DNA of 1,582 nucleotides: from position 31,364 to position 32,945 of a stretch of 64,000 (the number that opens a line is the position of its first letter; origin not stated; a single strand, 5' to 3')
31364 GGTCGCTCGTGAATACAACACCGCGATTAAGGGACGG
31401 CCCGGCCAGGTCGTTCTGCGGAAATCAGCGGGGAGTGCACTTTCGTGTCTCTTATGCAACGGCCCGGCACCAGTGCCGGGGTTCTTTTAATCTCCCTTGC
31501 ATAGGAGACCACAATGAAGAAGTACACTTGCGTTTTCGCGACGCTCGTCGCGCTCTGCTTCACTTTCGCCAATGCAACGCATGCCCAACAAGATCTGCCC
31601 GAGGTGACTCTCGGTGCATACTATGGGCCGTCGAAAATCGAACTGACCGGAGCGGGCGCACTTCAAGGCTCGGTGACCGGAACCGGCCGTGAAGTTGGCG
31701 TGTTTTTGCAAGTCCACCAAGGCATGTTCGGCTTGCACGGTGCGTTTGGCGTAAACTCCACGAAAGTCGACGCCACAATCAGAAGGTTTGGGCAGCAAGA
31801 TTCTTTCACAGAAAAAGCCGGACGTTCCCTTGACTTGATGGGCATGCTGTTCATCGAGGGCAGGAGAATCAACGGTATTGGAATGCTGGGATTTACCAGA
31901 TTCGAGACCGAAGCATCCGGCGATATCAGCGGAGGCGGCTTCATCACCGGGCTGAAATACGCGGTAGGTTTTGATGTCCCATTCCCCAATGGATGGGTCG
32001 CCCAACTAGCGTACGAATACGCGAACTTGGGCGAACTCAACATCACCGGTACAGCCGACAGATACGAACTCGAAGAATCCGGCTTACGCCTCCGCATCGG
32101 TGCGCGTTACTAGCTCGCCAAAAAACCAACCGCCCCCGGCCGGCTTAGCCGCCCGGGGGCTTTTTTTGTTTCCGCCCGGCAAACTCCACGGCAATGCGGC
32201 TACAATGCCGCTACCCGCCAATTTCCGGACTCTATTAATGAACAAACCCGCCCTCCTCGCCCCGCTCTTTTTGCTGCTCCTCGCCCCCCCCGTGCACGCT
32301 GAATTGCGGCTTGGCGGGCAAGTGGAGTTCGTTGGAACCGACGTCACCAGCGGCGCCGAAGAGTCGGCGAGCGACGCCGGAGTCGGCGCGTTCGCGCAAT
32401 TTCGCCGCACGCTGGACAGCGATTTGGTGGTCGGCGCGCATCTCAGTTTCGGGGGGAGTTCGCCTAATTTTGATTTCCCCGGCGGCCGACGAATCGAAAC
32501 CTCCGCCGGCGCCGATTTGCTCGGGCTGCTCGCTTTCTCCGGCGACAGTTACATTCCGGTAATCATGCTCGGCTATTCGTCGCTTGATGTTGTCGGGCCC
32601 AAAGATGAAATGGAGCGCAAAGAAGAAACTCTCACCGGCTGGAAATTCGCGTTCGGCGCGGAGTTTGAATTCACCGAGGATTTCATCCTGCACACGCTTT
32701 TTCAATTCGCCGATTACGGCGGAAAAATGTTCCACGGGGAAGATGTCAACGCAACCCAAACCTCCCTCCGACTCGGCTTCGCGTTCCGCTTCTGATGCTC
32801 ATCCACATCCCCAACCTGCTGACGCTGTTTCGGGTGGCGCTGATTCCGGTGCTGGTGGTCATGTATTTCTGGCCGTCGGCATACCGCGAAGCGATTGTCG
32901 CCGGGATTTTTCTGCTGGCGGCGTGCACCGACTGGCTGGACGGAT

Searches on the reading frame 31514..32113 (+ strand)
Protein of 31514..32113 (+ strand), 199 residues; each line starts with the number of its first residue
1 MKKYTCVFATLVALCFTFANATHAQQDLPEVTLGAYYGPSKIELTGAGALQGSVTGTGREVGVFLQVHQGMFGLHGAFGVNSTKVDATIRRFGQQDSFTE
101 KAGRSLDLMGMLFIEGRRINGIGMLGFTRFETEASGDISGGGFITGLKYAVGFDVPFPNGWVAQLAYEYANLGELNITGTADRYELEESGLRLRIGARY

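Call 92: search_protein_families(library=pfam, proteins=[window:31514-32113:+], max_evalue=0.001)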
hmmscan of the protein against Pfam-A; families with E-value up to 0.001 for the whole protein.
window:31514-32113:+ (199 aa): 1 family
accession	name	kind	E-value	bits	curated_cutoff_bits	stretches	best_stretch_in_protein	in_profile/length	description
PF13505.12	OMP_b-brl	-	7.8e-07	29.9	28.7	1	12-179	2-158/175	Outer membrane protein beta-barrel domain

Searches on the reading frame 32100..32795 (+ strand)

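Call 92: search_protein_families(library=pfam, proteins=[window:32100-32795:+], max_evalue=0.001)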
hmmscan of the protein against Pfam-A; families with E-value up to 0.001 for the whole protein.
window:32100-32795:+ (231 aa): 1 family
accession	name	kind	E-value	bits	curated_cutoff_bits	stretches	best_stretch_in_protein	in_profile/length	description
PF13505.12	OMP_b-brl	-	1.8e-06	28.7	28.7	1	56-229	5-175/175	Outer membrane protein beta-barrel domain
